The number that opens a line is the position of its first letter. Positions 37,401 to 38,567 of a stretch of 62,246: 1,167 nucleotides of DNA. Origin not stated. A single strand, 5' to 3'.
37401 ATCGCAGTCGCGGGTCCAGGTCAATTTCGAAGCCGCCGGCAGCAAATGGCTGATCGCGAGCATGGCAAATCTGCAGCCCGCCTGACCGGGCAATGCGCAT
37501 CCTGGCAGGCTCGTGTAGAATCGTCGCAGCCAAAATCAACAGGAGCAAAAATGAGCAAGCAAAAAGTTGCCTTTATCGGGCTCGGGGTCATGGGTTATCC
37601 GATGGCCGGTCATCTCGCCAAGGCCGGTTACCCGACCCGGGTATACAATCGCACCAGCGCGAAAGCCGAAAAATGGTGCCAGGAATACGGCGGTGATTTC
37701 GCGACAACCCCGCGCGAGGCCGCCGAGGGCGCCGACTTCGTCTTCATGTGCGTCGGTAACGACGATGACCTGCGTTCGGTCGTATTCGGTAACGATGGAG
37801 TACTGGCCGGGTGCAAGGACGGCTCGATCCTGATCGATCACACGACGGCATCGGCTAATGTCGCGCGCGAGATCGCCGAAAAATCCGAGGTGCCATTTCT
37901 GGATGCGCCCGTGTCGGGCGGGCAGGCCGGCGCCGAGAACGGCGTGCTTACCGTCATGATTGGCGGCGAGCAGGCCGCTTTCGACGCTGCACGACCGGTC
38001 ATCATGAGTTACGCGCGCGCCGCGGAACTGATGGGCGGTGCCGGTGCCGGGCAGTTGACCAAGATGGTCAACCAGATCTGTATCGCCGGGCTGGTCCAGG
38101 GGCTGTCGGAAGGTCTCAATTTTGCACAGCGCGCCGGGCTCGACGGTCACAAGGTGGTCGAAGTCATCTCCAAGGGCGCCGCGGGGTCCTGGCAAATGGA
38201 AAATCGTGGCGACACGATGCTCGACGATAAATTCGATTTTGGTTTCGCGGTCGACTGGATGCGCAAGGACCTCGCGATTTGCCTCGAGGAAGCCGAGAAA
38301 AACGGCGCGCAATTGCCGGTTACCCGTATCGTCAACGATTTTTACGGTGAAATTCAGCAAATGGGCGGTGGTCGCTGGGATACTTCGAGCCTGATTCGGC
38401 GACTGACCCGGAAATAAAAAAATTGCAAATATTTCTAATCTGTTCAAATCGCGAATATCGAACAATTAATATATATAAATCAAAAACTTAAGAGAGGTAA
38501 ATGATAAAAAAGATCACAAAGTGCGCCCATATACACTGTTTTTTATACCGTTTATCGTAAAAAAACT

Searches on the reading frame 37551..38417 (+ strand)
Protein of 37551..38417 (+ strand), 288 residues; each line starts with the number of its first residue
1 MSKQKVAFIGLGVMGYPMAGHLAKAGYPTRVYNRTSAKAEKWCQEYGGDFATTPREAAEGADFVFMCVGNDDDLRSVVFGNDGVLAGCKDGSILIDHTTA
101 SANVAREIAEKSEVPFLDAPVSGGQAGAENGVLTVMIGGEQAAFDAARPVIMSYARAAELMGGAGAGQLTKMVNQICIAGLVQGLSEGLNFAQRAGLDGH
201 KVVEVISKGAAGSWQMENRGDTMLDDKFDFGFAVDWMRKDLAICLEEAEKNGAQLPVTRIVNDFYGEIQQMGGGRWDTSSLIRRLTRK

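Call 13: find_encoding_contigs(protein=window:37551-38417:+, flank=3000, max_places=6)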
Protein window:37551-38417:+ (288 aa): 4 contigs read that carry it; 3 places shown.
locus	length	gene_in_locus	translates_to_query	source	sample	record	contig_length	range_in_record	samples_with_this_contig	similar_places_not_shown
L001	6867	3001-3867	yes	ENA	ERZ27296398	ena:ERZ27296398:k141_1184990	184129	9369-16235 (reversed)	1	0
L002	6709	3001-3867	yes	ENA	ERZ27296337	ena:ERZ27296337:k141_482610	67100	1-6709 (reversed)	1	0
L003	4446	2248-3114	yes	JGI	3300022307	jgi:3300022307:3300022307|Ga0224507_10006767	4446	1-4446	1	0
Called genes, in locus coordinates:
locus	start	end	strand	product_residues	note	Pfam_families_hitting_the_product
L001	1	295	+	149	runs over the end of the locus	PF02391:MoaE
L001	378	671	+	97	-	-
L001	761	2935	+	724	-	PF00580:UvrD-helicase, PF13245:AAA_19, PF13604:AAA_30 (faint), PF01443:Viral_helicase1 (faint), PF13087:AAA_12 (faint), PF13361:UvrD_C, PF13538:UvrD_C_2, PF21196:PcrA_UvrD_tudor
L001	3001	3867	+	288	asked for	PF01488:Shikimate_DH (faint), PF02826:2-Hacid_dh_C (weak), PF03446:NAD_binding_2, PF03807:F420_oxidored, PF14833:NAD_binding_11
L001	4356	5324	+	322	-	PF08240:ADH_N, PF00107:ADH_zinc_N, PF13602:ADH_zinc_N_2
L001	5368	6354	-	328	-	PF10604:Polyketide_cyc2, PF03364:Polyketide_cyc (faint)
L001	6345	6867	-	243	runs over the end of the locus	PF03649:UPF0014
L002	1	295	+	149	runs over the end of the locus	PF02391:MoaE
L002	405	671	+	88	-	-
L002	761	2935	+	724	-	PF00580:UvrD-helicase, PF13245:AAA_19, PF13604:AAA_30 (faint), PF01443:Viral_helicase1 (faint), PF13087:AAA_12 (faint), PF13361:UvrD_C, PF13538:UvrD_C_2, PF21196:PcrA_UvrD_tudor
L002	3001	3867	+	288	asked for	PF01488:Shikimate_DH (faint), PF02826:2-Hacid_dh_C (weak), PF03446:NAD_binding_2, PF03807:F420_oxidored, PF14833:NAD_binding_11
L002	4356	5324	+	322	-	PF08240:ADH_N, PF00107:ADH_zinc_N, PF13602:ADH_zinc_N_2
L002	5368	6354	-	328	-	PF10604:Polyketide_cyc2, PF03364:Polyketide_cyc (faint)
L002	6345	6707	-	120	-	?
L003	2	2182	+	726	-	?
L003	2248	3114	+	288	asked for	PF01488:Shikimate_DH (faint), PF02826:2-Hacid_dh_C (weak), PF03446:NAD_binding_2, PF03807:F420_oxidored, PF14833:NAD_binding_11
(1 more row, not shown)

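Call 14: search_protein_families(library=pfam, proteins=[window:37551-38417:+])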
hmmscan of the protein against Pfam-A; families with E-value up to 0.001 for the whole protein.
window:37551-38417:+ (288 aa): 6 families
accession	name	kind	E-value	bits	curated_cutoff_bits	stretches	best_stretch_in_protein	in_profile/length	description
PF03446.21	NAD_binding_2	-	4.7e-49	166.9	21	1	5-159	1-157/161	NAD binding domain of 6-phosphogluconate dehydrogenase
PF14833.11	NAD_binding_11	-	3.1e-33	115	30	1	165-284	1-121/122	NAD-binding of NADP-dependent 3-hydroxyisobutyrate dehydrogenase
PF03807.23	F420_oxidored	-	1.3e-10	42.1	21.6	1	5-69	1-68/94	NADP oxidoreductase coenzyme F420-dependent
PF02826.25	2-Hacid_dh_C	-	4e-06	26.8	25.1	1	2-96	35-125/178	D-isomer specific 2-hydroxyacid dehydrogenase, NAD binding domain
PF01488.26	Shikimate_DH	-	1.9e-05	25.2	24.3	1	2-70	11-85/138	Shikimate / quinate 5-dehydrogenase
PF02737.24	3HCDH_N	-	0.00025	21.5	22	0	5-49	1-45/180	3-hydroxyacyl-CoA dehydrogenase, NAD binding domain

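Call 18: find_related_loci(query=window:37551-38417:+, collection=genome_contigs, flank=4000)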
Query window:37551-38417:+ (288 aa) in genome_contigs; peptide patterns used: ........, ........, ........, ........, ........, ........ (x = any residue, [..] = any of these).
600 stretches matched a pattern (row limit reached: there are more); 599 encode a relative of the query (tblastn E <= 1e-3); the best 80 are kept; 80 distinct loci.
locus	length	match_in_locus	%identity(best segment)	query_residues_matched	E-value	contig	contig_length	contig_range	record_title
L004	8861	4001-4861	83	1-287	1e-164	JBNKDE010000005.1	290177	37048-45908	MAG: Gammaproteobacteria bacterium isolate F1.bin.8.strict NODE_5_length_290177_cov_14.653430, whole genome shotgun sequ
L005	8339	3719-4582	81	1-288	7e-159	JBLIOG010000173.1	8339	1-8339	MAG: Gammaproteobacteria bacterium isolate 3300053785_167 Ga0535658_0026428, whole genome shotgun sequence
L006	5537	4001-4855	73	6-287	2e-138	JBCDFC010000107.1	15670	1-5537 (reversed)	MAG: Pseudomonadota bacterium isolate P01_H01_bin.10 k141_2749203_length_15670_cov_20.9355, whole genome shotgun sequenc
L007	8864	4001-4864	72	2-286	2e-135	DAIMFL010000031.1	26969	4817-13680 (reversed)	MAG TPA_asm: Alphaproteobacteria bacterium isolate CTOTU46460 NODE_427_length_26969_cov_5.243999, whole genome shotgun s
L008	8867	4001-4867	70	2-287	8e-135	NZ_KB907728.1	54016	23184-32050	Arsukibacterium perlucidum DSM 18276 H141DRAFT_scaffold00028.28, whole genome shotgun sequence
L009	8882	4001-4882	69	2-288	2e-133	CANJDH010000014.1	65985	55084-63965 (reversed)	MAG: Burkholderiales bacterium isolate RH-20apr16-384 genome assembly, contig: RH-20APR16-C465, whole genome shotgun seq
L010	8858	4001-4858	69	5-287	1e-132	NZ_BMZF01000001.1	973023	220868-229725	Paramylibacter ulvae strain KCTC 32465 sequence01, whole genome shotgun sequence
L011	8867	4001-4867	67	1-286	6e-133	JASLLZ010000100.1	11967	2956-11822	MAG: Rhodospirillales bacterium isolate Arabian10_MAG_36 NODE_100_length_11967_cov_12.751640, whole genome shotgun seque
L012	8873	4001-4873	69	1-288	2e-131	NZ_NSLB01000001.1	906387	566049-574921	Pseudomonas sp. HAR-UPW-AIA-41 NODE_1_length_906387_cov_123.172_ID_1, whole genome shotgun sequence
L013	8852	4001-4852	69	5-285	2e-131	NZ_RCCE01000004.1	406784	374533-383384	Litoreibacter meonggei strain DSM 29466 Ga0104492_104, whole genome shotgun sequence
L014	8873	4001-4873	67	1-288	2e-131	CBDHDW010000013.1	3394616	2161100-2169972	MAG: Candidatus Poriferihabitaceae bacterium isolate 67226578-6d30-497a-b66e-a77e508eb20a genome assembly, contig: chrom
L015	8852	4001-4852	71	5-285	6e-131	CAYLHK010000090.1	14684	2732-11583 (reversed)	MAG TPA_asm: uncultured Rhodovulum sp. isolate SRP344714_co1_136 genome assembly, contig: NODE_7482_length_14684_cov_6.7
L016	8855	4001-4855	71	5-285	3e-131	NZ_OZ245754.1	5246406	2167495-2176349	MAG: Hwanghaeella sp. isolate 9d4bd5e5-7ca4-4b37-8c68-d55d091dd460 chromosome 1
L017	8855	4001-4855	70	6-287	6e-131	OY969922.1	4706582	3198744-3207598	MAG: uncultured Alphaproteobacteria bacterium isolate MFD03250.bin.2.45 genome assembly, chromosome: 1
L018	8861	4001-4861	70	5-287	7e-131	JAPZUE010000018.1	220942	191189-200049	MAG: Rhizobium sp. isolate LE19-388.1D c_000000001207, whole genome shotgun sequence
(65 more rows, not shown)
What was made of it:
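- Tried and rejected: Genome-collection scan with the HIBDH-like protein (call 18).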

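Call 23: find_homologous_proteins(query=window:37551-38417:+, max_evalue=1e-100)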
Query window:37551-38417:+ (288 aa): 7980 proteins with E <= 1e-100 among 8000 candidates; the best 120 are listed.
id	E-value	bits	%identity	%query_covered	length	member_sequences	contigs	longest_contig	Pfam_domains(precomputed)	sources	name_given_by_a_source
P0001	7.5e-184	628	97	100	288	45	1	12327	PF03446.22,PF02826.26,PF03807.24,PF14833.12,PF01488.27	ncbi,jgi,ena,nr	ncbi:MAG: NAD(P)-dependent oxidoreductase [Gammaproteobacteria bacterium]|nr:NAD(P)-dependent oxidor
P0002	7.6e-173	592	90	100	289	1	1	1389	PF03446.22,PF03807.24,PF14833.12,PF01488.27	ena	-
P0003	9.4e-173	591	90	100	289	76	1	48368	PF03446.22,PF02826.26,PF03807.24,PF14833.12,PF01488.27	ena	-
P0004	3.8e-172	589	90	100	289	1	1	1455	PF03446.22,PF03807.24,PF14833.12,PF01488.27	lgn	-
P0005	3.9e-172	589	90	100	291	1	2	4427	PF03446.22,PF02826.26,PF03807.24,PF14833.12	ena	-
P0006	5.8e-172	589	89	100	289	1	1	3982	PF03446.22,PF02826.26,PF03807.24,PF14833.12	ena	-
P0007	8.6e-172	588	89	100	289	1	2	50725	PF03446.22,PF02826.26,PF03807.24,PF14833.12,PF01488.27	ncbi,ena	-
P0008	9.1e-172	588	89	100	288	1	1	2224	PF03446.22,PF02826.26,PF03807.24,PF14833.12,PF01488.27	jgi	jgi:3-hydroxyisobutyrate dehydrogenase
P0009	9.2e-172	588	90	100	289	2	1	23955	PF03446.22,PF02826.26,PF03807.24,PF14833.12,PF01488.27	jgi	jgi:3-hydroxyisobutyrate dehydrogenase-like beta-hydroxyacid dehydrogenase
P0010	1.3e-171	588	89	100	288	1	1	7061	PF03446.22,PF03807.24,PF14833.12,PF01488.27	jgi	jgi:3-hydroxyisobutyrate dehydrogenase-like beta-hydroxyacid dehydrogenase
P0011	1.4e-171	587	90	100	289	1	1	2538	PF03446.22,PF03807.24,PF14833.12,PF01488.27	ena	-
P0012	1.5e-171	587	89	100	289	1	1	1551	PF03446.22,PF03807.24,PF14833.12,PF01488.27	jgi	-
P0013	2.2e-171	587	89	100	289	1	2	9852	PF03446.22,PF02826.26,PF03807.24,PF14833.12,PF01488.27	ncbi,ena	-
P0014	2.3e-171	587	89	100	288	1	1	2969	PF03446.22,PF02826.26,PF03807.24,PF14833.12,PF01488.27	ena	-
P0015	2.4e-171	587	89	100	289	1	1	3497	PF03446.22,PF02826.26,PF03807.24,PF14833.12,PF01488.27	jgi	jgi:3-hydroxyisobutyrate dehydrogenase-like beta-hydroxyacid dehydrogenase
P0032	1.2e-170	584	89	100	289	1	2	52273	PF03446.22,PF03807.24,PF14833.12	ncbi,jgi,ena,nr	ncbi:MAG: NAD(P)-dependent oxidoreductase [Gammaproteobacteria bacterium]|nr:NAD(P)-dependent oxidor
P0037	1.5e-170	584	89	100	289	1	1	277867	PF03446.22,PF02826.26,PF03807.24,PF14833.12,PF01488.27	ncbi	-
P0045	2.4e-170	583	90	100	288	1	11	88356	PF03446.22,PF02826.26,PF03807.24,PF14833.12,PF01488.27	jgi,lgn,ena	-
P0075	2.8e-169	580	88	100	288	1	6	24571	PF03446.22,PF03807.24,PF14833.12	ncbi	-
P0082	4.5e-169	579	89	100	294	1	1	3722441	PF03446.22,PF02826.26,PF03807.24,PF14833.12,PF01488.27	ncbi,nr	ncbi:MAG: NAD(P)-dependent oxidoreductase [Gammaproteobacteria bacterium]|nr:MAG: NAD(P)-dependent o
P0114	9.9e-168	575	89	100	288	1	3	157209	PF03446.22,PF02826.26,PF03807.24,PF14833.12,PF01488.27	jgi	jgi:3-hydroxyisobutyrate dehydrogenase-like beta-hydroxyacid dehydrogenase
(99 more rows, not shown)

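Call 24: find_encoding_contigs(protein=P0001, flank=2500, max_places=4)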
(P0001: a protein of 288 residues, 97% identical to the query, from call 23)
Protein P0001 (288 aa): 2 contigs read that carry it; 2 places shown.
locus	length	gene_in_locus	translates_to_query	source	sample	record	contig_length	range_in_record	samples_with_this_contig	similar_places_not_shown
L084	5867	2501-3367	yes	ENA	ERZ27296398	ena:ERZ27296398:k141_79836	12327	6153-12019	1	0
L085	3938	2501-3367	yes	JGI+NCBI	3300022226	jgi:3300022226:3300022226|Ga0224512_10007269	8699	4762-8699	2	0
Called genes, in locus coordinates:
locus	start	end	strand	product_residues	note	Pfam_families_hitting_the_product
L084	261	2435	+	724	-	PF00580:UvrD-helicase, PF13245:AAA_19, PF13604:AAA_30 (faint), PF01443:Viral_helicase1 (faint), PF13361:UvrD_C, PF13538:UvrD_C_2, PF21196:PcrA_UvrD_tudor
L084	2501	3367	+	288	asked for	PF01488:Shikimate_DH (faint), PF02826:2-Hacid_dh_C (faint), PF03446:NAD_binding_2, PF03807:F420_oxidored, PF14833:NAD_binding_11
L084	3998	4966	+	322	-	PF08240:ADH_N, PF00107:ADH_zinc_N, PF13602:ADH_zinc_N_2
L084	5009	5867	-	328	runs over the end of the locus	PF10604:Polyketide_cyc2, PF03364:Polyketide_cyc (faint), PF08327:AHSA1 (weak), PF06445:GyrI-like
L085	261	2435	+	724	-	PF00580:UvrD-helicase, PF13245:AAA_19, PF13604:AAA_30 (faint), PF01443:Viral_helicase1 (faint), PF13361:UvrD_C, PF13538:UvrD_C_2, PF21196:PcrA_UvrD_tudor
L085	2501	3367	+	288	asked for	PF01488:Shikimate_DH (faint), PF02826:2-Hacid_dh_C (faint), PF03446:NAD_binding_2, PF03807:F420_oxidored, PF14833:NAD_binding_11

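Call 25: find_encoding_contigs(protein=P0003, flank=2500, max_places=3)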
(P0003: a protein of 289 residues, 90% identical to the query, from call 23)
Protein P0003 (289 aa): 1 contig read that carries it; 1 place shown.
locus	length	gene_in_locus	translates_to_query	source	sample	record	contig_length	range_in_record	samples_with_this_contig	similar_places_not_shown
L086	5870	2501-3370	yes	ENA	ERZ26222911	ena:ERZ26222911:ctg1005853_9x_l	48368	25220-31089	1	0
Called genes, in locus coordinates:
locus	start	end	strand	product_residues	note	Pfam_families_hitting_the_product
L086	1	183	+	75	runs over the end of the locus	-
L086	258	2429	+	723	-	PF00580:UvrD-helicase, PF13245:AAA_19, PF13604:AAA_30 (faint), PF01443:Viral_helicase1 (faint), PF13087:AAA_12 (faint), PF13361:UvrD_C, PF13538:UvrD_C_2, PF21196:PcrA_UvrD_tudor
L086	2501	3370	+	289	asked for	PF01488:Shikimate_DH (weak), PF02826:2-Hacid_dh_C (weak), PF03446:NAD_binding_2, PF03807:F420_oxidored, PF14833:NAD_binding_11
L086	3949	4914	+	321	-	PF08240:ADH_N, PF00107:ADH_zinc_N, PF13602:ADH_zinc_N_2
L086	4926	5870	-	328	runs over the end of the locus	PF10604:Polyketide_cyc2, PF06445:GyrI-like (weak)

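Call 26: find_encoding_contigs(protein=P0082, flank=2500, max_places=3)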
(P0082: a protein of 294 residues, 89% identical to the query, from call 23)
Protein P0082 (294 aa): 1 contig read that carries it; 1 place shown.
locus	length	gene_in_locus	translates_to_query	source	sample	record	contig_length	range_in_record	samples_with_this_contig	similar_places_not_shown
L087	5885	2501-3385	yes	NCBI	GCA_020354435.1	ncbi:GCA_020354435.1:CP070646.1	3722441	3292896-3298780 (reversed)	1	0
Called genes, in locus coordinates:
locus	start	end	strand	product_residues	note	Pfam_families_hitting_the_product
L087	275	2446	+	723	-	PF00580:UvrD-helicase, PF13245:AAA_19, PF13604:AAA_30 (faint), PF01443:Viral_helicase1 (faint), PF13361:UvrD_C, PF13538:UvrD_C_2, PF21196:PcrA_UvrD_tudor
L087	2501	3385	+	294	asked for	PF01488:Shikimate_DH (weak), PF02826:2-Hacid_dh_C (weak), PF03446:NAD_binding_2, PF03807:F420_oxidored, PF14833:NAD_binding_11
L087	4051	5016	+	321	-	PF08240:ADH_N, PF00107:ADH_zinc_N, PF13602:ADH_zinc_N_2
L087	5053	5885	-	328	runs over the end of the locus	PF10604:Polyketide_cyc2, PF06445:GyrI-like (weak)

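Call 27: find_encoding_contigs(protein=P0037, flank=2500, max_places=3)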
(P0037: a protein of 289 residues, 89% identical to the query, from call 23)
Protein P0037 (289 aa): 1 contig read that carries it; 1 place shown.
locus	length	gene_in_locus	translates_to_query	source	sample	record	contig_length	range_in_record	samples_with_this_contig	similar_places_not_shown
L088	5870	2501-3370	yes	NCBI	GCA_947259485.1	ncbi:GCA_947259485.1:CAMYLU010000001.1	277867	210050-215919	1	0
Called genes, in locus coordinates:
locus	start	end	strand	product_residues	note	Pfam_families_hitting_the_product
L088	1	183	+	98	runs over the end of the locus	-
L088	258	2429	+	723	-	PF00580:UvrD-helicase, PF13245:AAA_19, PF13604:AAA_30 (faint), PF01443:Viral_helicase1 (faint), PF13361:UvrD_C, PF13538:UvrD_C_2, PF21196:PcrA_UvrD_tudor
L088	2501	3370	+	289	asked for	PF01488:Shikimate_DH (faint), PF02826:2-Hacid_dh_C (weak), PF03446:NAD_binding_2, PF03807:F420_oxidored, PF14833:NAD_binding_11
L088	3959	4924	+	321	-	PF08240:ADH_N, PF00107:ADH_zinc_N, PF13602:ADH_zinc_N_2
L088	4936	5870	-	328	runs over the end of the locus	PF10604:Polyketide_cyc2, PF03364:Polyketide_cyc (weak), PF06445:GyrI-like (weak)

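Call 30: find_encoding_contigs(protein=P0045, flank=2500, max_places=4)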
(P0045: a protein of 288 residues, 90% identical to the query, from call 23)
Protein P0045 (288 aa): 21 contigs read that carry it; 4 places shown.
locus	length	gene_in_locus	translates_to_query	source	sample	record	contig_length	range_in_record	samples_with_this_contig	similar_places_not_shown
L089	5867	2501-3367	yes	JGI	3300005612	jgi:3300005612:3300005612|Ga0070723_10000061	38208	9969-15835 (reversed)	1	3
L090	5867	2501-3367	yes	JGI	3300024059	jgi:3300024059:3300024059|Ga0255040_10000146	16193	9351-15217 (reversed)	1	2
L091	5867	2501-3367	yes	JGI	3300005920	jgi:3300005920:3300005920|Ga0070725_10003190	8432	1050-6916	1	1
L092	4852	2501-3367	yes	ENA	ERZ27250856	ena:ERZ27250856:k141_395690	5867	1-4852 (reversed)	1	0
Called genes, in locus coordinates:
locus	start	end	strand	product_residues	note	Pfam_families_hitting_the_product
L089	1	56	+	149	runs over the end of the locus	PF02391:MoaE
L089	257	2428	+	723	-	PF00580:UvrD-helicase, PF13245:AAA_19, PF13604:AAA_30 (faint), PF13361:UvrD_C, PF13538:UvrD_C_2, PF21196:PcrA_UvrD_tudor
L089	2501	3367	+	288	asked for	PF01488:Shikimate_DH (weak), PF02826:2-Hacid_dh_C (weak), PF03446:NAD_binding_2, PF03807:F420_oxidored, PF14833:NAD_binding_11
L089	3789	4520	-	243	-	PF03649:UPF0014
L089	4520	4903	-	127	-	-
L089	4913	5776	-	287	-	PF17827:PrmC_N, PF05175:MTS, PF06325:PrmA (weak), PF01170:UPF0020 (faint), PF13649:Methyltransf_25, PF13847:Methyltransf_31, PF08241:Methyltransf_11 (faint)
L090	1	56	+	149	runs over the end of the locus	PF02391:MoaE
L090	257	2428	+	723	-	PF00580:UvrD-helicase, PF13245:AAA_19, PF13604:AAA_30 (faint), PF13361:UvrD_C, PF13538:UvrD_C_2, PF21196:PcrA_UvrD_tudor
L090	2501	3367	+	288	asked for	PF01488:Shikimate_DH (weak), PF02826:2-Hacid_dh_C (weak), PF03446:NAD_binding_2, PF03807:F420_oxidored, PF14833:NAD_binding_11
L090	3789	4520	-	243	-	PF03649:UPF0014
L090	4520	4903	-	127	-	-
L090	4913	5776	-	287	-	PF17827:PrmC_N, PF05175:MTS, PF06325:PrmA (weak), PF01170:UPF0020 (faint), PF13649:Methyltransf_25, PF13847:Methyltransf_31, PF08241:Methyltransf_11 (faint)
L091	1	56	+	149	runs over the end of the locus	PF02391:MoaE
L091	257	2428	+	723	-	PF00580:UvrD-helicase, PF13245:AAA_19, PF13604:AAA_30 (faint), PF13361:UvrD_C, PF13538:UvrD_C_2, PF21196:PcrA_UvrD_tudor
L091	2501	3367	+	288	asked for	PF01488:Shikimate_DH (weak), PF02826:2-Hacid_dh_C (weak), PF03446:NAD_binding_2, PF03807:F420_oxidored, PF14833:NAD_binding_11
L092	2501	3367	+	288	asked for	PF01488:Shikimate_DH (weak), PF02826:2-Hacid_dh_C (weak), PF03446:NAD_binding_2, PF03807:F420_oxidored, PF14833:NAD_binding_11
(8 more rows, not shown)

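Call 31: find_encoding_contigs(protein=P0114, flank=2500, max_places=3)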
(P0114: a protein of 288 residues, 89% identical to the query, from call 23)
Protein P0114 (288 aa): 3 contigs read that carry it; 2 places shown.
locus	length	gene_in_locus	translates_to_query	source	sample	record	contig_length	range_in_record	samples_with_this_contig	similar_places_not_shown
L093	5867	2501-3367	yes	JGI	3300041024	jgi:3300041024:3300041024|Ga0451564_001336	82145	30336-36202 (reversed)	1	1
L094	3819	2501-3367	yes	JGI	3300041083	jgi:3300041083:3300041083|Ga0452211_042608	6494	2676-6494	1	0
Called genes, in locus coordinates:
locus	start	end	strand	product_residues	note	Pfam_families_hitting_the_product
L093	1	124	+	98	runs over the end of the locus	-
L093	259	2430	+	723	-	PF00580:UvrD-helicase, PF13245:AAA_19, PF13604:AAA_30 (faint), PF01443:Viral_helicase1 (faint), PF13087:AAA_12 (faint), PF13361:UvrD_C, PF13538:UvrD_C_2, PF21196:PcrA_UvrD_tudor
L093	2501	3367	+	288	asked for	PF01488:Shikimate_DH (faint), PF02826:2-Hacid_dh_C (weak), PF03446:NAD_binding_2, PF03807:F420_oxidored, PF14833:NAD_binding_11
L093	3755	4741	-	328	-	PF10604:Polyketide_cyc2, PF06445:GyrI-like (weak), PF14526:Cass2 (weak)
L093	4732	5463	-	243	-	PF03649:UPF0014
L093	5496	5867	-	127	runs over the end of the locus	-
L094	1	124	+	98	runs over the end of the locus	-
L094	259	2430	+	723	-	PF00580:UvrD-helicase, PF13245:AAA_19, PF13604:AAA_30 (faint), PF01443:Viral_helicase1 (faint), PF13087:AAA_12 (faint), PF13361:UvrD_C, PF13538:UvrD_C_2, PF21196:PcrA_UvrD_tudor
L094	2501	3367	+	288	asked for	PF01488:Shikimate_DH (faint), PF02826:2-Hacid_dh_C (weak), PF03446:NAD_binding_2, PF03807:F420_oxidored, PF14833:NAD_binding_11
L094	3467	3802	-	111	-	-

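Call 32: find_encoding_contigs(protein=P0075, flank=2500, max_places=3)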
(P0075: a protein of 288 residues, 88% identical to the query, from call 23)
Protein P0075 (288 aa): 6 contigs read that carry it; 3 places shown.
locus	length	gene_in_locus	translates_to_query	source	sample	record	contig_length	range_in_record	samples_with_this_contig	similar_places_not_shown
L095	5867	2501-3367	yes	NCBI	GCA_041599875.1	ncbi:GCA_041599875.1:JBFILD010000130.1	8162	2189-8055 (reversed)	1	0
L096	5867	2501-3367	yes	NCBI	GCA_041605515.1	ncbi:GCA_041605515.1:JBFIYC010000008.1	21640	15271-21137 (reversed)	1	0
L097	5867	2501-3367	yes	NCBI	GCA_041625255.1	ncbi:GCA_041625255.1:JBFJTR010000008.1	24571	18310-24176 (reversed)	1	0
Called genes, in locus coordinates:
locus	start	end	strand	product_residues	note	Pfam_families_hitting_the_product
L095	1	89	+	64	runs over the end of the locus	?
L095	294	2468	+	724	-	PF00580:UvrD-helicase, PF13245:AAA_19, PF13604:AAA_30 (faint), PF01443:Viral_helicase1 (faint), PF13087:AAA_12 (faint), PF13361:UvrD_C, PF13538:UvrD_C_2, PF21196:PcrA_UvrD_tudor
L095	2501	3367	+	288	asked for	PF03446:NAD_binding_2, PF03807:F420_oxidored, PF14833:NAD_binding_11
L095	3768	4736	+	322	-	PF08240:ADH_N, PF00107:ADH_zinc_N, PF13602:ADH_zinc_N_2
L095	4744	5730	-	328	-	PF10604:Polyketide_cyc2, PF03364:Polyketide_cyc (weak)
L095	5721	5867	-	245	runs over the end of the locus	PF03649:UPF0014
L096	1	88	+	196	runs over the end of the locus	?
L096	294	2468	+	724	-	PF00580:UvrD-helicase, PF13245:AAA_19, PF13604:AAA_30 (faint), PF01443:Viral_helicase1 (faint), PF13087:AAA_12 (faint), PF13361:UvrD_C, PF13538:UvrD_C_2, PF21196:PcrA_UvrD_tudor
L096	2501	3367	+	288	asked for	PF03446:NAD_binding_2, PF03807:F420_oxidored, PF14833:NAD_binding_11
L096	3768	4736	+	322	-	PF08240:ADH_N, PF00107:ADH_zinc_N, PF13602:ADH_zinc_N_2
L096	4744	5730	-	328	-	PF10604:Polyketide_cyc2, PF03364:Polyketide_cyc (weak)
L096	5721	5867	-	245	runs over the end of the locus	PF03649:UPF0014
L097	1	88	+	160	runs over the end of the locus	?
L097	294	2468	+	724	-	PF00580:UvrD-helicase, PF13245:AAA_19, PF13604:AAA_30 (faint), PF01443:Viral_helicase1 (faint), PF13087:AAA_12 (faint), PF13361:UvrD_C, PF13538:UvrD_C_2, PF21196:PcrA_UvrD_tudor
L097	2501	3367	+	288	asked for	PF03446:NAD_binding_2, PF03807:F420_oxidored, PF14833:NAD_binding_11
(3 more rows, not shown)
